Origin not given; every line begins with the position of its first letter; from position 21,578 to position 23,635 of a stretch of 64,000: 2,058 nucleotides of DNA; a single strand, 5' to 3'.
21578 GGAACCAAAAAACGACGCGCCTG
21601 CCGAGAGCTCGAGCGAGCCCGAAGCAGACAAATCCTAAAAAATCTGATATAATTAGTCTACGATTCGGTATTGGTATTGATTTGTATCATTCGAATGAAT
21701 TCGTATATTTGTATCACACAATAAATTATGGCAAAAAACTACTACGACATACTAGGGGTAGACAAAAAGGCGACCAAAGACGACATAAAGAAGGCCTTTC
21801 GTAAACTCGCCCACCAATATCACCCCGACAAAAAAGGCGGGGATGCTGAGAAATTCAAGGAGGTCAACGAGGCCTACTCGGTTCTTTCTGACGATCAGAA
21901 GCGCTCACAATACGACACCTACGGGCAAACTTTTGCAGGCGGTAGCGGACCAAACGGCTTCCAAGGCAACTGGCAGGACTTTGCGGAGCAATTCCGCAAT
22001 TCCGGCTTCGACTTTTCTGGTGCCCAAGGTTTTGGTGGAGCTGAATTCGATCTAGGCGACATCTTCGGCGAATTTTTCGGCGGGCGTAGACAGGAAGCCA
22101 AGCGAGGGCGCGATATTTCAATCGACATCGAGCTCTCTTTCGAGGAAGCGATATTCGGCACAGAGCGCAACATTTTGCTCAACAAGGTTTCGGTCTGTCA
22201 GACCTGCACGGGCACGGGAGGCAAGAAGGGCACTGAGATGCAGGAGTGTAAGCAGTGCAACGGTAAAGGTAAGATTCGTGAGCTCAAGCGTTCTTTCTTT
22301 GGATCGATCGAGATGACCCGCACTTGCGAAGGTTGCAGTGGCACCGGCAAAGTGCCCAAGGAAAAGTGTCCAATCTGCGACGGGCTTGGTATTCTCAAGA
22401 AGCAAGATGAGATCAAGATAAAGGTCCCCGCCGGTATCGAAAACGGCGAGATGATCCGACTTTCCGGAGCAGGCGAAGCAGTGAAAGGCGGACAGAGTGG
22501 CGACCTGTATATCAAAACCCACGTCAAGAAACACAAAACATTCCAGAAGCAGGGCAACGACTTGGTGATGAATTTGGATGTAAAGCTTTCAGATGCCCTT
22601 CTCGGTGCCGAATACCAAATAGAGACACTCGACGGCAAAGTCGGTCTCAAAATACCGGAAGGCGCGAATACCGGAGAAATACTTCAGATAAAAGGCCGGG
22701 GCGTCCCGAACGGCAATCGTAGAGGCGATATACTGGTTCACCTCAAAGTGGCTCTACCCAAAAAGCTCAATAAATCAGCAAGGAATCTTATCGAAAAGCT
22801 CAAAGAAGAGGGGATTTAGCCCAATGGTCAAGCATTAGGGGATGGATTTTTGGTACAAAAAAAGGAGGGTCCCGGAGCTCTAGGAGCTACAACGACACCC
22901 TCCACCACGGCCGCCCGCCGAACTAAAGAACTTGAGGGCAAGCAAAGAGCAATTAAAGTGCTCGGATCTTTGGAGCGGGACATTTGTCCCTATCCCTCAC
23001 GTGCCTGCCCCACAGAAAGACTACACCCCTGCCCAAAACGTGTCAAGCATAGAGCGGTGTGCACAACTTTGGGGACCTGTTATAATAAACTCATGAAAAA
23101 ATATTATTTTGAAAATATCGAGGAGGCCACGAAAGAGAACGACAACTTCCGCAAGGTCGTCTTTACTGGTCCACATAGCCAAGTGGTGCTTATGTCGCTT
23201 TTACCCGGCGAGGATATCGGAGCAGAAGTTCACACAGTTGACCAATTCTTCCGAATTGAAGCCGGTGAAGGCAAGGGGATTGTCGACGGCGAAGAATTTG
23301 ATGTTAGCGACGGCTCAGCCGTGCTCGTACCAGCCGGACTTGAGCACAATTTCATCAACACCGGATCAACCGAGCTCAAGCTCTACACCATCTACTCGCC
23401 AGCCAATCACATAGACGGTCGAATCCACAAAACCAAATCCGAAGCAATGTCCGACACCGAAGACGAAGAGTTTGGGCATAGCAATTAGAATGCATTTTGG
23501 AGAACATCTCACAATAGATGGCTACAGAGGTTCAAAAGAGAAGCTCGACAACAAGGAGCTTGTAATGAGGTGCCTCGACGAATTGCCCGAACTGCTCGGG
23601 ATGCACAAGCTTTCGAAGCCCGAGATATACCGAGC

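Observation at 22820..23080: GC-rich, hairpin-dense 260-nt block between dnaJ and a leaderless cupin gene: candidate structured ncRNA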

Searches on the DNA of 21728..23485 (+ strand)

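Call 5: search_rna_families(source=window, start=22600, end=23300, threshold=evalue, max_evalue=10, show_alignments=3)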
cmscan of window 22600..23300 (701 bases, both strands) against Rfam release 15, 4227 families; matches with E-value up to 10: 2.
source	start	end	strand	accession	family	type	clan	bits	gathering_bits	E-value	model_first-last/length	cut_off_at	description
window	22757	22822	-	RF02126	GHRLOS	Gene; lncRNA;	-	16.5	48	0.15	1-70/70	no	Ghrelin opposite strand RNA conserved region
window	22738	22795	-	RF01125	sR4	Gene; snRNA; snoRNA; CD-box;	-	13.7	50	1.9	1-56/56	no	Small nucleolar RNA sR4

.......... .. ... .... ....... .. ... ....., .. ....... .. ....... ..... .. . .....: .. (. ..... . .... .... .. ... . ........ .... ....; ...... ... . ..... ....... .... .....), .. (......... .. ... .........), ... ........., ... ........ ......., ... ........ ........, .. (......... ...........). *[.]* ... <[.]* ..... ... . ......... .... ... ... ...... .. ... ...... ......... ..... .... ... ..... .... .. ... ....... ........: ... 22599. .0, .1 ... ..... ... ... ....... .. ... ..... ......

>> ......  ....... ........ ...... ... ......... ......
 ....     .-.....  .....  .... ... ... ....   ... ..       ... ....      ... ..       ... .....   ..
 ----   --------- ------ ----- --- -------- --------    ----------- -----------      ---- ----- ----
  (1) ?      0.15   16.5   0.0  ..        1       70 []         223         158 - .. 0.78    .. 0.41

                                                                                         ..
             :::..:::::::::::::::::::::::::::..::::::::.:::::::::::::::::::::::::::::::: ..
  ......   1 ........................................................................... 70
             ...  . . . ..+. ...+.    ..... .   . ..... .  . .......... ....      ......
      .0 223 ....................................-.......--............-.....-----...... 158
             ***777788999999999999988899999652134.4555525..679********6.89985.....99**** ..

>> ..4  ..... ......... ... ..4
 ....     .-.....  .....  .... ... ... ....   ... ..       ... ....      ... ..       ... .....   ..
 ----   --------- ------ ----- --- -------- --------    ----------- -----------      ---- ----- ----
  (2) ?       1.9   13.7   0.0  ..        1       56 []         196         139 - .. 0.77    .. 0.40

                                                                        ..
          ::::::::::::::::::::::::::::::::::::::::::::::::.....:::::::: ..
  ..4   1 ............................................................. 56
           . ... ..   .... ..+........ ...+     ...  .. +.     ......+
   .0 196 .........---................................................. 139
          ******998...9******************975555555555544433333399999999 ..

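Call 58: search_rna_families(sources=[L002, L003, L005], threshold=evalue, max_evalue=5)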
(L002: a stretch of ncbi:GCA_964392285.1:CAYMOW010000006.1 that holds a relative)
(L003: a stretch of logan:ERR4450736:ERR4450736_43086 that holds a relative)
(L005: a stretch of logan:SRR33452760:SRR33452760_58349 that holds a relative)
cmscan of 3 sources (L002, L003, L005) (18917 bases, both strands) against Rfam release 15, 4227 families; matches with E-value up to 5: 6.
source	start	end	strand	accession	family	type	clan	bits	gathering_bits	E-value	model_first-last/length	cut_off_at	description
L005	1880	1944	-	RF02261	MAT2A_B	Cis-reg;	-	22.6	45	1.5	1-64/64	no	MAT2A 3'UTR stem loop B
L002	4569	4657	-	RF00345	snoR1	Gene; snRNA; snoRNA; CD-box;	CL00066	21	49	2.3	1-93/93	no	Small nucleolar RNA snoR1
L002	2875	2984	-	RF04187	MIR862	Gene; miRNA;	-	20.8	100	4.4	1-110/110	no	MIR862 microRNA precursor family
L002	552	590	+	RF02946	cow-rumen-1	Gene; sRNA;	-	19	53.4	3.4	1-61/61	no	cow-rumen-1 RNA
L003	509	547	+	RF02946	cow-rumen-1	Gene; sRNA;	-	19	53.4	3.4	1-61/61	no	cow-rumen-1 RNA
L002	4284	4445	-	RF02590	Spy1186876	Gene; sRNA;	-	18.5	208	3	1-243/243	no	S. pyogenes small RNA 1186876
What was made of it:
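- On Bacterial RNase P RNA (Rfam RF00010 / RF00011): None at E <= 5 in L002, L003 or L005 (call 58).
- On Riboswitch (any Rfam class): No Rfam match (calls 5, 58).
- No Rfam riboswitch matches (calls 5, 58).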

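Call 66: search_dna_similar(query=window:22820-23092:+, collection=phages, mode=distant, max_evalue=0.01, max_rows=5)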
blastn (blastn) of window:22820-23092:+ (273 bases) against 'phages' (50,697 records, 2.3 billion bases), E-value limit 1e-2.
No match.

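Call 67: search_dna_similar(query=window:22820-23092:+, collection=plasmids, mode=distant, max_evalue=0.01, max_rows=5)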
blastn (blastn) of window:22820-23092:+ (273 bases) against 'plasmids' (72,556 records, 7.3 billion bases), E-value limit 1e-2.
No match.
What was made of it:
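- Tried and rejected: Phage and plasmid blastn: none (calls 66, 67).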

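Call 79: search_rna_families(source=L033, start=3400, end=4000, threshold=evalue, max_evalue=10, show_alignments=2)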
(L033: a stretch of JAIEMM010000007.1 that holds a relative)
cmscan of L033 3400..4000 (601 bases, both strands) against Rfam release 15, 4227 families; matches with E-value up to 10: 10.
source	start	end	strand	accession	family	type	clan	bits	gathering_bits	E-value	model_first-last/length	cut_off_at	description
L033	3570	3640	-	RF04312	trpB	Cis-reg;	-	25.9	59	0.23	1-107/107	no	trpB ncRNA motif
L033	3574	3668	-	RF01456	VrrA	Gene; antisense;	-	17.5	50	2.2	1-140/140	no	Vibrio regulatory RNA of OmpA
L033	3457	3645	+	RF02590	Spy1186876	Gene; sRNA;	-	17.2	208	0.21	1-243/243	no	S. pyogenes small RNA 1186876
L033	3573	3672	-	RF00506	Thr_leader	Cis-reg; leader;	-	16.8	55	1.6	1-118/118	no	Threonine operon leader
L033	3811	3902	-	RF01443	S_pombe_snR91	Gene; snRNA; snoRNA; HACA-box;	-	15.3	50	5.9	1-144/144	no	small nucleolar RNA snR91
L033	3567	3717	-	RF00557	L10_leader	Cis-reg; leader;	-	14.8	44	6.8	1-138/138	no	Ribosomal protein L10 leader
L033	3656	3757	-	RF03073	RT-19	Gene; sRNA;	-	13.9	78.3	4.6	1-99/99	no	RT-19 RNA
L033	3568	3677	-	RF00558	L20_leader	Cis-reg; leader;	-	13.5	58.7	9.2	1-127/127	no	Ribosomal protein L20 leader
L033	3516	3612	+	RF00506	Thr_leader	Cis-reg; leader;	-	13.5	55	9.7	1-118/118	no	Threonine operon leader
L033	3766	3866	+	RF02640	MOSES4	Gene; sRNA;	-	12.5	54.8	9.6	1-176/176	no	S. pyogenes small RNA MOSES4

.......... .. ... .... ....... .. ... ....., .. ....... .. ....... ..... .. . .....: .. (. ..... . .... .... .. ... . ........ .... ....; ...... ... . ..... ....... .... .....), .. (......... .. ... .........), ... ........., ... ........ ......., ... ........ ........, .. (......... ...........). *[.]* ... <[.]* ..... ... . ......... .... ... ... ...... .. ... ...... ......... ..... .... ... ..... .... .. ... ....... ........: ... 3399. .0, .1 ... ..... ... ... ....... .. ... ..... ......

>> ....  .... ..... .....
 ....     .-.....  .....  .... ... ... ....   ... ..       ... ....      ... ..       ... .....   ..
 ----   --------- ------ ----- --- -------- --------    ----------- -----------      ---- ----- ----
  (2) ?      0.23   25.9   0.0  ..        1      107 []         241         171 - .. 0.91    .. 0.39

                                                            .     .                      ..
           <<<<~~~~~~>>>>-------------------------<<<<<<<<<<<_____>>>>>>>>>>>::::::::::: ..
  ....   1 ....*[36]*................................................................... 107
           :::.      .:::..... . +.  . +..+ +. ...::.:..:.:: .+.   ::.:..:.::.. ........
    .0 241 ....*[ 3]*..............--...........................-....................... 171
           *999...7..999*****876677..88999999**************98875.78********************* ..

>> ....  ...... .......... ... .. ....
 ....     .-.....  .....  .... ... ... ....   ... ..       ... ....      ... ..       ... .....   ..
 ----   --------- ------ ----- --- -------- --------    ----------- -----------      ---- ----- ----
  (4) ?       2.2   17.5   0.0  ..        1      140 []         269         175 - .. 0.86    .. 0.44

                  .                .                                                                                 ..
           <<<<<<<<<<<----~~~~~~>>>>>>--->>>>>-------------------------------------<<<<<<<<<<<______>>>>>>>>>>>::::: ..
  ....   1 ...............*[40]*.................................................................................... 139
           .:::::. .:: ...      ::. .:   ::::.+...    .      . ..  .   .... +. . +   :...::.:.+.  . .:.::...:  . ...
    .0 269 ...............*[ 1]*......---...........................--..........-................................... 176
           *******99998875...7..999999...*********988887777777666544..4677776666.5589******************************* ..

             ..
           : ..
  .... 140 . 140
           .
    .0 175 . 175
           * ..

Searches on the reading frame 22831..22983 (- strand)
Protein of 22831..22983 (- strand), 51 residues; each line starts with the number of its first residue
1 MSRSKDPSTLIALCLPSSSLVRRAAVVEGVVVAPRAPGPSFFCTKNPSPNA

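Call 15: search_protein_families(library=pfam, proteins=[window:22831-22983:-], max_evalue=0.1)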
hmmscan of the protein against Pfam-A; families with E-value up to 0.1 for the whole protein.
window:22831-22983:- (51 aa): 0 families

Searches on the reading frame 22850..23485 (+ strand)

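Call 15: search_protein_families(library=pfam, proteins=[window:22850-23485:+], max_evalue=0.1)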
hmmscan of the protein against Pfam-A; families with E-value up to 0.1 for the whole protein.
window:22850-23485:+ (212 aa): 3 families
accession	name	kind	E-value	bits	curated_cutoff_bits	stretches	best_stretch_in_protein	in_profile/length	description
PF07883.17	Cupin_2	-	1.4e-16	60.4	27.2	1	114-182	2-70/70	Cupin domain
PF02311.25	AraC_binding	-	0.0007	19.8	21.1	1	136-188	29-81/135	AraC-like ligand binding domain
PF11699.14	CENP-C_C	-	0.048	14.4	29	1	134-179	37-82/85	Mif2/CENP-C like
